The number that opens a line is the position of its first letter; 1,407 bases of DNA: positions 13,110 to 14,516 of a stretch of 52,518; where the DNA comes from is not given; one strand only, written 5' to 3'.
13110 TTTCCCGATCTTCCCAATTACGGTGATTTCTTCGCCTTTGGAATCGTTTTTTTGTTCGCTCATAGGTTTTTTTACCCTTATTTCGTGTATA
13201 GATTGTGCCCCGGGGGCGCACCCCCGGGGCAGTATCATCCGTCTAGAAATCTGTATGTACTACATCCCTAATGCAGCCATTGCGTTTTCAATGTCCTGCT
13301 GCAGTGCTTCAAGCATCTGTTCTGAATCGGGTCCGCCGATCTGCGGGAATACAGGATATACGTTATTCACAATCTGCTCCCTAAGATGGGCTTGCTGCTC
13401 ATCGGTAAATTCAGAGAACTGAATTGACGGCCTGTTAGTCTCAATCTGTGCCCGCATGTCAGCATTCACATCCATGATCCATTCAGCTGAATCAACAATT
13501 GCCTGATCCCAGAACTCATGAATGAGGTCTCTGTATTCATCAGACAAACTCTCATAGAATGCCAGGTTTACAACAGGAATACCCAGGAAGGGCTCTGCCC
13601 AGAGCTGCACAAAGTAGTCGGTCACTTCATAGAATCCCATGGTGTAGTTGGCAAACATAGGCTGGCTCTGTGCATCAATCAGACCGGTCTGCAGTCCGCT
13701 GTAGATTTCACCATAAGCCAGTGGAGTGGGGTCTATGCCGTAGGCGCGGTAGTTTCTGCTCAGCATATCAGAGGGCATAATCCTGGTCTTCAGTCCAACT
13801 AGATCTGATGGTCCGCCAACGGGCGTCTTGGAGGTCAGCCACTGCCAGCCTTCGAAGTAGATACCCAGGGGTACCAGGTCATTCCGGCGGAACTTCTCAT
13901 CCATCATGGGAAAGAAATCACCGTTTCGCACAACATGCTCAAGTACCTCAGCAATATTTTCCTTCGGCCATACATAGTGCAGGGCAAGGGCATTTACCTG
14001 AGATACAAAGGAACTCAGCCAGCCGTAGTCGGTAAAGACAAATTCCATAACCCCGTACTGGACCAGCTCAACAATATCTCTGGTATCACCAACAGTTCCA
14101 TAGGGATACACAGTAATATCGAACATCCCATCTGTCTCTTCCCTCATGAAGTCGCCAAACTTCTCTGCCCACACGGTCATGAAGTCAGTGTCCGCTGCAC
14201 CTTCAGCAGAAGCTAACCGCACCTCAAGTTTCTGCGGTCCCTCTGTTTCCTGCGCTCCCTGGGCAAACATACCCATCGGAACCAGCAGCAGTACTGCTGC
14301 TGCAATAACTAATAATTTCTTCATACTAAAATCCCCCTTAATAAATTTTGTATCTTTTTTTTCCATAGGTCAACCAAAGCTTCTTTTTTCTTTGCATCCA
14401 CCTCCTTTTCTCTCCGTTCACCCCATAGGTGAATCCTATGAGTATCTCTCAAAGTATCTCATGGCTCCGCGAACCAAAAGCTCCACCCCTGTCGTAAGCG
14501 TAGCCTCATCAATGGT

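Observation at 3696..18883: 15-kb single-strand gene train resembling a (hydroxy)ectoine catabolic operon, with a non-canonical parts list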

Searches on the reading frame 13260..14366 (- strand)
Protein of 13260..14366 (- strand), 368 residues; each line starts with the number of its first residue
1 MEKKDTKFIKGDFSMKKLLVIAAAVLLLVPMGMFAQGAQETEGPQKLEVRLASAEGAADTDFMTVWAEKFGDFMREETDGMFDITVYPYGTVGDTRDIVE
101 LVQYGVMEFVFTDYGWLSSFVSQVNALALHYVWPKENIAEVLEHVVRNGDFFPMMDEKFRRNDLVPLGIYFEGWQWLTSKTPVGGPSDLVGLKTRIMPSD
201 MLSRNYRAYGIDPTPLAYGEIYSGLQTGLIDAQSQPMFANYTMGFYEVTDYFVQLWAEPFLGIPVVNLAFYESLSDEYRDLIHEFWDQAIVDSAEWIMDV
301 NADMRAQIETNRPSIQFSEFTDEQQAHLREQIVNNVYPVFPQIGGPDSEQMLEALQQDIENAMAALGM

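Call 3: search_protein_families(library=ncbifam, proteins=[window:13260-14366:-], max_evalue=0.00001)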
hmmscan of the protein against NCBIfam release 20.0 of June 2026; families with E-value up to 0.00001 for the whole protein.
window:13260-14366:- (368 aa): 2 families
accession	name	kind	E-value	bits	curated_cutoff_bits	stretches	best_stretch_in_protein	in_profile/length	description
NF037995.1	TRAP_S1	subfamily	4.4e-43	147.5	50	1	55-326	4-269/271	TRAP transporter substrate-binding protein DctP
TIGR00787.1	dctP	subfamily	7.4e-36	123.9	175.05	1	57-289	5-234/257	DctP family TRAP transporter solute-binding subunit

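Call 8: search_protein_families(library=pfam, proteins=[window:13260-14366:-])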
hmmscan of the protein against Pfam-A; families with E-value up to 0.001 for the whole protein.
window:13260-14366:- (368 aa): 1 family
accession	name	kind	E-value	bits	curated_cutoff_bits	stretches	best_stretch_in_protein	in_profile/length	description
PF03480.18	DctP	-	2.1e-46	159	23.4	1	57-332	5-275/286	Bacterial extracellular solute-binding protein, family 7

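Call 11: search_solved_structures(query=window:13260-14366:-, max_evalue=0.00001, show_alignments=2)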
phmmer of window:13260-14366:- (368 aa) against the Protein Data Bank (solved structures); distinct sequences matched with E-value up to 0.00001: 82 (the best 60 are shown).
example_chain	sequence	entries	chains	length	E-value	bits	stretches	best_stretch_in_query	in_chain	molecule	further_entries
3fxb_A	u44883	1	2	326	1.8e-39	139.2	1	57-359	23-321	TRAP dicarboxylate transporter, DctP subunit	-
2vpn_A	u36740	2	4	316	1.1e-35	126.7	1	59-360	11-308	PERIPLASMIC SUBSTRATE BINDING PROTEIN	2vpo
3gyy_A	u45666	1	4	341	2e-35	125.9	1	59-360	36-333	Periplasmic substrate binding protein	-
4pfi_A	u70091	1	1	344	2.7e-33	118.9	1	61-331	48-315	TRAP dicarboxylate transporter-DctP subunit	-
4p47_A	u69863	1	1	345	2.8e-26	95.8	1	15-355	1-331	TRAP dicarboxylate transporter, DctP subunit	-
4x8r_A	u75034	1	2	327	1.8e-24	89.8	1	47-282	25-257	TRAP dicarboxylate transporter, DctP subunit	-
24gh_A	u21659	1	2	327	2.3e-23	86.2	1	45-345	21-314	DctP family TRAP transporter solute receptor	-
24gg_A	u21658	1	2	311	3.6e-23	85.6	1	46-345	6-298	DctP family TRAP transporter solute receptor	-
4pfr_A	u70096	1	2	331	9.2e-22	81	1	46-280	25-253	TRAP dicarboxylate transporter, DctP subunit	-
4p1l_A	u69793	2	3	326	9.8e-22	80.9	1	68-329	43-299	TRAP dicarboxylate transporter, DctP subunit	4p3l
4nn3_A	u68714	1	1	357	1.6e-21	80.1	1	45-290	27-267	TRAP dicarboxylate transporter, DctP subunit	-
9bhf_A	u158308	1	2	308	4.6e-21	78.6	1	66-253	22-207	DctP family TRAP transporter solute-binding subunit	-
9bh3_A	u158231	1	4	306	4.8e-21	78.6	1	66-253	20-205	DctP family TRAP transporter solute-binding subunit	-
4n8y_A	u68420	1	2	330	8.3e-21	77.8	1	58-285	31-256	Putative TRAP-type C4-dicarboxylate transport system, binding periplasmic protein (DctP su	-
2cex_A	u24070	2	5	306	2.1e-20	76.5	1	66-255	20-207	PROTEIN HI0146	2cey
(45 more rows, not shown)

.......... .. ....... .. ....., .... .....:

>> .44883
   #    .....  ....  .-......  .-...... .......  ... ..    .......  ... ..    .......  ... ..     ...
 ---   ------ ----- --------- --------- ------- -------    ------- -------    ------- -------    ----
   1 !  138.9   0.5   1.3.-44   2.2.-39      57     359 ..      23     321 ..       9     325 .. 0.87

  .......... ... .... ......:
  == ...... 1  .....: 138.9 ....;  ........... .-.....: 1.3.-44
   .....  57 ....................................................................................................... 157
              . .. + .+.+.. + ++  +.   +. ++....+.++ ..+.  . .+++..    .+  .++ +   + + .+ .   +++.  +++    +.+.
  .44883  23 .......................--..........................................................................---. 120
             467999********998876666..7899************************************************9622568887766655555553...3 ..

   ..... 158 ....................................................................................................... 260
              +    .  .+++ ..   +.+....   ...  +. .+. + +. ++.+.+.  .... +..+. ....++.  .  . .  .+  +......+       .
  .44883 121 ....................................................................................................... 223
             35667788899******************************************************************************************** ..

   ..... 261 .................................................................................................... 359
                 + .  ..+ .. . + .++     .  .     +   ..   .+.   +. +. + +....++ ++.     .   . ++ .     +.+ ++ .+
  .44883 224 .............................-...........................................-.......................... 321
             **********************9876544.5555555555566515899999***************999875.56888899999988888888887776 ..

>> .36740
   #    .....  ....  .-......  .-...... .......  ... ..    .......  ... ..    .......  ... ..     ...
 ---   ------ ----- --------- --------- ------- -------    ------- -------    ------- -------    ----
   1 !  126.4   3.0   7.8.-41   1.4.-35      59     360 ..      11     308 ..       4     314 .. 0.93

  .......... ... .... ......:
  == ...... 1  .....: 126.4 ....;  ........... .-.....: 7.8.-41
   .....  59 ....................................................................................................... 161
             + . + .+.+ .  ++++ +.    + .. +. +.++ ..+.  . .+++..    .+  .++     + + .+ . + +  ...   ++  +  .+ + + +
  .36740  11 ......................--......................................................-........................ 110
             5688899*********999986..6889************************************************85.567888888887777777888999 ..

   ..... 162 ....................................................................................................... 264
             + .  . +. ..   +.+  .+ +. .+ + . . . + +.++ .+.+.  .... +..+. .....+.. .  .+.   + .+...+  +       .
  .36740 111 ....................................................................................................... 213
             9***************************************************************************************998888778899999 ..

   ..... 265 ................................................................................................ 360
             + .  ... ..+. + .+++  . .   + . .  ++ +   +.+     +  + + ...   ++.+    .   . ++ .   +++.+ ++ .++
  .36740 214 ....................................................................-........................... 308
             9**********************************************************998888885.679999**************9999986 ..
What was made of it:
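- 13260..14324 (-): TRAP substrate-binding protein (DctP family, TeaA/UehA-like), carrying a signal peptide. Best PDB hits are UehA 3fxb (2e-39) and TeaA 2vpn (1e-35) (call 11).
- On TeaA/UehA ectoine-binding TRAP receptors: They rank first and second among 82 TRAP receptors (call 11).
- The binding protein's top two solved relatives are the ectoine binders UehA and TeaA (call 11).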
